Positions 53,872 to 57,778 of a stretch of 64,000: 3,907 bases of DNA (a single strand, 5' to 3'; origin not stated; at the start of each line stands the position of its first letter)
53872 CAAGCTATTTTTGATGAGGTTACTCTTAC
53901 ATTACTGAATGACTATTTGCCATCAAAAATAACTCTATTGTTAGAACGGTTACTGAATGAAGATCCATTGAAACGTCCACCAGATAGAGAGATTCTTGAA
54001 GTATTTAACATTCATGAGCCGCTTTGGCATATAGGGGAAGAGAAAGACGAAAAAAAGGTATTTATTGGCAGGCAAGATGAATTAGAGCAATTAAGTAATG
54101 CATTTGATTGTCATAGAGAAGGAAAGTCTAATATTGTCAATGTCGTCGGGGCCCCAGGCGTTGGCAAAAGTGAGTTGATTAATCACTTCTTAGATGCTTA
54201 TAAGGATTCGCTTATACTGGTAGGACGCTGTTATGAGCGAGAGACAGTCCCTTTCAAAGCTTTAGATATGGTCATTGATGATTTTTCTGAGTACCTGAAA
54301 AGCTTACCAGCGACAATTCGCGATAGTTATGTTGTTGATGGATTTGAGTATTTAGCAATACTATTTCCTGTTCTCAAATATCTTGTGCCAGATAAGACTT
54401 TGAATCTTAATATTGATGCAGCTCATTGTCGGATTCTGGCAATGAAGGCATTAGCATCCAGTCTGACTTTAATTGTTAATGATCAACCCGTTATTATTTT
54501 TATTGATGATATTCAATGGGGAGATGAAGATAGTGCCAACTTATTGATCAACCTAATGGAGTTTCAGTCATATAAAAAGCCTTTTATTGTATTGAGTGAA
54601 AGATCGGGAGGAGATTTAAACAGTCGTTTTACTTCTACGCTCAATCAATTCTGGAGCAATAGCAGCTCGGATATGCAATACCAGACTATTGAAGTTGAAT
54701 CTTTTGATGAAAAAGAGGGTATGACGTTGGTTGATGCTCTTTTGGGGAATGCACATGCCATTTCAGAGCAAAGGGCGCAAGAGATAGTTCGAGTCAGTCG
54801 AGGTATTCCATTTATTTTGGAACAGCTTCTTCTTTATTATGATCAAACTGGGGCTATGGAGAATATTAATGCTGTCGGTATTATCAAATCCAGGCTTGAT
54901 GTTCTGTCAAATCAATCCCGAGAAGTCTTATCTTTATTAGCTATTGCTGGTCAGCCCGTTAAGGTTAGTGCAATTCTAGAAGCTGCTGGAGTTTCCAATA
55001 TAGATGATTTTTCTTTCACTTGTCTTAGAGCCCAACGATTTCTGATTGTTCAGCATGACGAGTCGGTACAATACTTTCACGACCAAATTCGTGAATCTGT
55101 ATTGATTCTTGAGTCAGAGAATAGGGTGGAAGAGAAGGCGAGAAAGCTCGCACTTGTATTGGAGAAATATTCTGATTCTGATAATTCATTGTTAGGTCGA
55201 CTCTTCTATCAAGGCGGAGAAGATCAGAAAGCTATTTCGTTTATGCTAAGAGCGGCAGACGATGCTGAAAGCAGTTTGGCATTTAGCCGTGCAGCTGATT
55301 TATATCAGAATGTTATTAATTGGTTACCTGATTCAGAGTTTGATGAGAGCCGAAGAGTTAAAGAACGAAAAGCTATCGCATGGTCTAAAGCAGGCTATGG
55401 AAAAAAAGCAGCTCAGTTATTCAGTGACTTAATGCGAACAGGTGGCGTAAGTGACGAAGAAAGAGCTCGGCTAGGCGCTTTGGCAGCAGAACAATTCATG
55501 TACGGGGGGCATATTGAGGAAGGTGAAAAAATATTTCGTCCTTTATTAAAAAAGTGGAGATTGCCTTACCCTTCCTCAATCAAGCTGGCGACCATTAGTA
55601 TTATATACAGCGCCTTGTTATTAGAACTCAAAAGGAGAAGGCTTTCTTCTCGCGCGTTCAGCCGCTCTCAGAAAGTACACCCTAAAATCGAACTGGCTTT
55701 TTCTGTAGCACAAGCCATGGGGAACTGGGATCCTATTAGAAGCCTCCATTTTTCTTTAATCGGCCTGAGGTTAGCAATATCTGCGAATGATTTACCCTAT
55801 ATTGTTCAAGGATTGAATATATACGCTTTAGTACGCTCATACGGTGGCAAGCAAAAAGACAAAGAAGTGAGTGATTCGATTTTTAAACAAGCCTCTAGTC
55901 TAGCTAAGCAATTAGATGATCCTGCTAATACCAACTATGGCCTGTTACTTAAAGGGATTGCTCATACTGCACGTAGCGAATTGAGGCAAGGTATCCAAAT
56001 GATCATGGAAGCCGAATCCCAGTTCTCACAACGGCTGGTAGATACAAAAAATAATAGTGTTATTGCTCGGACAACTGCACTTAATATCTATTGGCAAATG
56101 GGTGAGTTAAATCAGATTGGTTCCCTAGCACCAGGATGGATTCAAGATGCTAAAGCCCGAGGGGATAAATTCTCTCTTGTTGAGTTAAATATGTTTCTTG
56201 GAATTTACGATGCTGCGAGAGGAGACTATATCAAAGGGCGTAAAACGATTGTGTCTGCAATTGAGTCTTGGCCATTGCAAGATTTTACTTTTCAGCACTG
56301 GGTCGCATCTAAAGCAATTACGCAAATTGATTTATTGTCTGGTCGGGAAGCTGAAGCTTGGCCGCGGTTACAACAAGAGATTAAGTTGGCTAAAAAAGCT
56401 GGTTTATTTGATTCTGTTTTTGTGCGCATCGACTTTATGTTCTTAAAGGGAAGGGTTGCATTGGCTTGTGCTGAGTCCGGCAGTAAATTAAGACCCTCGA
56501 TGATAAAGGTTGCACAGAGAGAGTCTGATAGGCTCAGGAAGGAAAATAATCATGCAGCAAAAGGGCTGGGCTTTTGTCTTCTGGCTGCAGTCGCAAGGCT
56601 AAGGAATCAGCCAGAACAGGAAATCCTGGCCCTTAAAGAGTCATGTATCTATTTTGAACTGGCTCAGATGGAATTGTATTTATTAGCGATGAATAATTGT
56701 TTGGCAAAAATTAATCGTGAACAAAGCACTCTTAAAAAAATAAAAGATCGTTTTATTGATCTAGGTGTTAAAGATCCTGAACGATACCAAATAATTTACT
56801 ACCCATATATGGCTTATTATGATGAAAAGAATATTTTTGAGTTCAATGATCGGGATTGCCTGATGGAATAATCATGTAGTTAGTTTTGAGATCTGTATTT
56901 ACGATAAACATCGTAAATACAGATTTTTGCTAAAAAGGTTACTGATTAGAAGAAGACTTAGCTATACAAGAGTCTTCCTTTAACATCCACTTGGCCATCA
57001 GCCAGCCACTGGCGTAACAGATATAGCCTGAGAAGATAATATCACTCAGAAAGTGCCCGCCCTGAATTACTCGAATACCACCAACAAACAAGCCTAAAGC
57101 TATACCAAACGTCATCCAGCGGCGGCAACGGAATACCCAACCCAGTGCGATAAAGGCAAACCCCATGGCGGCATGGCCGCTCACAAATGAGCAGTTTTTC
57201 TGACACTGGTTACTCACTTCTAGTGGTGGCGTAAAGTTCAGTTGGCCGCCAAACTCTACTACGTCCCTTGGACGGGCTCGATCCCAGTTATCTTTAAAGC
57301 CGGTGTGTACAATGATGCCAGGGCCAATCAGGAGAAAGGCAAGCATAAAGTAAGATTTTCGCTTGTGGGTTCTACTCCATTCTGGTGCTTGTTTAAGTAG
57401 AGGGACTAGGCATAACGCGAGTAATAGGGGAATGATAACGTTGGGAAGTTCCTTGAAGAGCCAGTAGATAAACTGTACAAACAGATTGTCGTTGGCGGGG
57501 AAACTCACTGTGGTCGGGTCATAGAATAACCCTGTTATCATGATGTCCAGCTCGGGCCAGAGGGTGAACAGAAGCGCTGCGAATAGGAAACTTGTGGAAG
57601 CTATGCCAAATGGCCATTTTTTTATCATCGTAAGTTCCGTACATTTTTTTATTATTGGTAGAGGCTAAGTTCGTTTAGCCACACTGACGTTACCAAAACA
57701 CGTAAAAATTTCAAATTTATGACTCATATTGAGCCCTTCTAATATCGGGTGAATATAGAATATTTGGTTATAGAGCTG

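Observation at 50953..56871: Amine oxidase + kinase-STAND two-gene unit: candidate undescribed signalling or defence system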

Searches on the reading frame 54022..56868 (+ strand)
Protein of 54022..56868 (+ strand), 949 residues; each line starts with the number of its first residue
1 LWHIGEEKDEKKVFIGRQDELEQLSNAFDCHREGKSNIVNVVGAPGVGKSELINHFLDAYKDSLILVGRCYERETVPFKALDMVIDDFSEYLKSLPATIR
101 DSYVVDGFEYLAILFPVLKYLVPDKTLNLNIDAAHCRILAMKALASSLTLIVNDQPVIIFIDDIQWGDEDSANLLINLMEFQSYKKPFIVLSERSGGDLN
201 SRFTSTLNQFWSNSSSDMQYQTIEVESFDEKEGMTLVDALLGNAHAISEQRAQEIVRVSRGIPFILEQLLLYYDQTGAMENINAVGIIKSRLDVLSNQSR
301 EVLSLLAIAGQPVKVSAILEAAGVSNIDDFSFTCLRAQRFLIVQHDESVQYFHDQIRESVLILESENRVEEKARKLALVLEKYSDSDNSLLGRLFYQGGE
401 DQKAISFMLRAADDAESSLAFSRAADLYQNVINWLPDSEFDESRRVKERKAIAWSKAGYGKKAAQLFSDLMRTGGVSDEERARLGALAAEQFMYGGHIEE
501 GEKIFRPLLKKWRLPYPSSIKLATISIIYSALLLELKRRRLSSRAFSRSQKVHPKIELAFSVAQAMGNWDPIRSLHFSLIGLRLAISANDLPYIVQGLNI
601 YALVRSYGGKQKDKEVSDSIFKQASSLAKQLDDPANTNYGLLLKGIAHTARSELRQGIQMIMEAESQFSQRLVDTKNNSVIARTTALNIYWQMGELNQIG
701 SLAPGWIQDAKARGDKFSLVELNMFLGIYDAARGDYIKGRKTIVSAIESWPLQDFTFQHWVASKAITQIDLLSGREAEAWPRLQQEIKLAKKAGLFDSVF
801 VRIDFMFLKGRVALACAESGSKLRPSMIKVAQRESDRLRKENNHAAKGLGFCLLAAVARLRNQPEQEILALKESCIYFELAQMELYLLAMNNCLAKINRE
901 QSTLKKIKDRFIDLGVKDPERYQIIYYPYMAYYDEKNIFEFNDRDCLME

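Call 70: predict_structure(alignment_id=A3)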
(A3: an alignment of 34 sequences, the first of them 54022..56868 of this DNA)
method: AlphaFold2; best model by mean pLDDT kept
length: 949 residues; sequences in the alignment: 34
mean_pLDDT: 86.2   pTM: 0.77
mean pLDDT of the five models: 86.2, 86.1, 84.9, 84.7, 82.9
residues with pLDDT >= 90: 517; 70-90: 335; 50-70: 62; < 50: 35
segments of 3 or more residues with pLDDT < 50: 1-11, 74-76, 931-949
pLDDT, mean of each block of 10 residues (from residue 1): 31 77 93 87 88 91 88 57 89 92 89 86 70 69 88 91 73 79 80 69 74 70 91 87 72 86 85 79 79 88 93 90 75 83 83 84 92 96 88 95 96 83 90 91 94 90 95 89 92 92 93 91 92 90 71 87 89 94 93 94 88 92 93 86 94 93 84 70 94 94 87 90 96 95 95 89 95 92 94 86 94 91 91 97 93 96 96 97 96 94 96 94 82 40 37
secondary structure, 60 per line:
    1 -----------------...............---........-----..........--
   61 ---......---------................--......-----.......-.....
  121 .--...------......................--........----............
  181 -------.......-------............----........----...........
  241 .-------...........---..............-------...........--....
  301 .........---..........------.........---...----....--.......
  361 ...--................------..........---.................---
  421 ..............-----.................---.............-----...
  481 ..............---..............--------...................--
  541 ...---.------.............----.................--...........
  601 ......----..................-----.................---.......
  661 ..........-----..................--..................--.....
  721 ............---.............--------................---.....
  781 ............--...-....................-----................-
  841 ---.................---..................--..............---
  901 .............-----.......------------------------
elements in order (helices of 4 or more, strands of 3 or more residues): H18-32 E36-43 H49-58 E64-69 H79-94 H97-102 H108-114 H116-121 H133-154 E157-164 H169-180 E188-194 H202-213 E218-225 H230-241 H249-259 H263-276 H284-294 H297-309 H315-322 H329-337 E341-343 E348-351 H354-363 H366-381 H388-397 H401-417 H421-434 H440-456 H460-472 H478-494 H498-511 H520-538 H554-566 H571-587 H591-606 H611-628 H634-650 H654-670 H676-693 H696-713 H716-732 H736-748 H757-772 H776-792 H799-818 H824-839 H844-860 H864-881 H884-897 H901-913 H919-925

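Call 73: fold_search(model_id=the predicted structure, library=pdb)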
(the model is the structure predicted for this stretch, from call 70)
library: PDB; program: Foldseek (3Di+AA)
matches with E <= 10: 1313; with E <= 0.001: 56
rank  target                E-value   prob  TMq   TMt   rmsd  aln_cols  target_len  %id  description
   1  6mfv_A                2.9e-12  1.00  0.34  0.44  11.3       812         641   13  Crystal structure of the Signal Transduction ATPase with Numerous Domains (STAND) protein with a tetratricopeptide rep (released 2019-02-20)
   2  9zjr                  2.5e-07  1.00  0.26  0.23  18.2       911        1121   11  Human sterile alpha motif domain-containing protein 9 (SAMD9), monomer (released 2026-02-25)
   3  9zjs_A                2.7e-07  1.00  0.26  0.23  17.5       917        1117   12  Human sterile alpha motif domain-containing protein 9 (SAMD9), asymmetric dimer "shell" shape (released 2026-02-25)
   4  3sfz                  3.0e-07  1.00  0.29  0.25   8.6       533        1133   11  Crystal structure of full-length murine Apaf-1 (released 2011-08-24)
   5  2qen                  5.9e-07  1.00  0.21  0.51  13.4       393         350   16  The walker-type atpase paby2304 of pyrococcus abyssi (released 2008-07-01)
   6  5uj7_D                1.6e-06  1.00  0.19  0.41  13.9       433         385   15  Structure of the active form of human Origin Recognition Complex ATPase motor module, complex subunitS 1, 4, 5 (released 2017-02-08)
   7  7jpq_D                2.5e-06  1.00  0.19  0.40  15.0       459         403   15  ORC-O2-5: Human Origin Recognition Complex (ORC) with subunits 2,3,4,5 (released 2020-09-02)
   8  7jlv_A                3.9e-06  1.00  0.17  0.34  13.8       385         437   13  Structure of the activated Roq1 resistosome directly recognizing the pathogen effector XopQ (released 2020-12-02)
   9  7jps_D                5.0e-06  1.00  0.19  0.40  15.3       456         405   14  ORC-DNA: Human Origin Recognition Complex (ORC) with DNA bound in the core (released 2020-09-09)
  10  7jpo_D                8.3e-06  1.00  0.18  0.38  15.5       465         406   14  ORC-O1AAA: Human Origin Recognition Complex (ORC) with dynamic/unresolved ORC2 WH (released 2020-09-02)
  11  2fna_A                1.4e-05  1.00  0.20  0.46  13.9       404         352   16  Crystal structure of an archaeal aaa+ atpase (sso1545) from sulfolobus solfataricus p2 at 2.00 A resolution (released 2006-02-07)
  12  8dgf_B                1.8e-05  1.00  0.17  0.11  34.1      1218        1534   10  Avs4 bound to phage PhiV-1 portal (released 2022-08-03)
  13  8s0e_D                1.9e-05  1.00  0.18  0.37  15.5       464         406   13  H. sapiens OCCM bound to double stranded DNA (released 2024-10-02)
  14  2qby_A                2.1e-05  1.00  0.19  0.42  12.9       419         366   13  Crystal structure of a heterodimer of Cdc6/Orc1 initiators bound to origin DNA (from S. solfataricus) (released 2007-09-11)
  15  7pbl_A                3.6e-05  1.00  0.16  0.43  12.7       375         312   14  RuvAB branch migration motor complexed to the Holliday junction - RuvB AAA+ state s1 [t2 dataset] (released 2022-09-14)
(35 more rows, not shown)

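Call 91: search_protein_families(library=padloc, proteins=[window:54022-56868:+], max_evalue=0.1)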
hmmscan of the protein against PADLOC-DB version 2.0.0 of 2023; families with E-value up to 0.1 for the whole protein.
window:54022-56868:+ (949 aa): 3 families
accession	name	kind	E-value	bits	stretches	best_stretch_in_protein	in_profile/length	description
PDLC04984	PDC-S27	-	1.4e-05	22.2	1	14-59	4-46/474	-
PDLC03959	SngB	-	0.0057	13.8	1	11-55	29-73/439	-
PDLC04140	mad8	-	0.036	11.6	0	13-57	4-48/314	mads_8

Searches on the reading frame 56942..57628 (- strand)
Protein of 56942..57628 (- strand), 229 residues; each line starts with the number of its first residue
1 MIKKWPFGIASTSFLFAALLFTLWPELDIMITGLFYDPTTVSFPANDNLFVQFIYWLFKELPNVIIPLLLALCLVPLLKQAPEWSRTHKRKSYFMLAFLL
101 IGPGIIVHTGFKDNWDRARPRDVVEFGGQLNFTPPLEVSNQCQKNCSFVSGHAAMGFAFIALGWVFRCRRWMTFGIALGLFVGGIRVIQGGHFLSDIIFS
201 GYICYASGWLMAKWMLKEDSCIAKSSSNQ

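Call 16: search_protein_families(library=pfam, proteins=[window:56942-57628:-], max_evalue=0.001)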
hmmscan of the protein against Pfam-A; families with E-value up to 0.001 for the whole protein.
window:56942-57628:- (229 aa): 2 families
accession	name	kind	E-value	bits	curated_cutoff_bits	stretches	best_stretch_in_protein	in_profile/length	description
PF01569.27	PAP2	-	6.7e-21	74.8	27.2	1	97-217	6-127/130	PAP2 superfamily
PF14378.12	PAP2_3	-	0.00094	19.5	27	0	131-207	113-187/190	PAP2 superfamily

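Call 61: search_protein_families(library=padloc, proteins=[window:56942-57628:-], max_evalue=0.001)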
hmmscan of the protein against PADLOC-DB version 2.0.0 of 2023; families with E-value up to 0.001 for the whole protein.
window:56942-57628:- (229 aa): 0 families
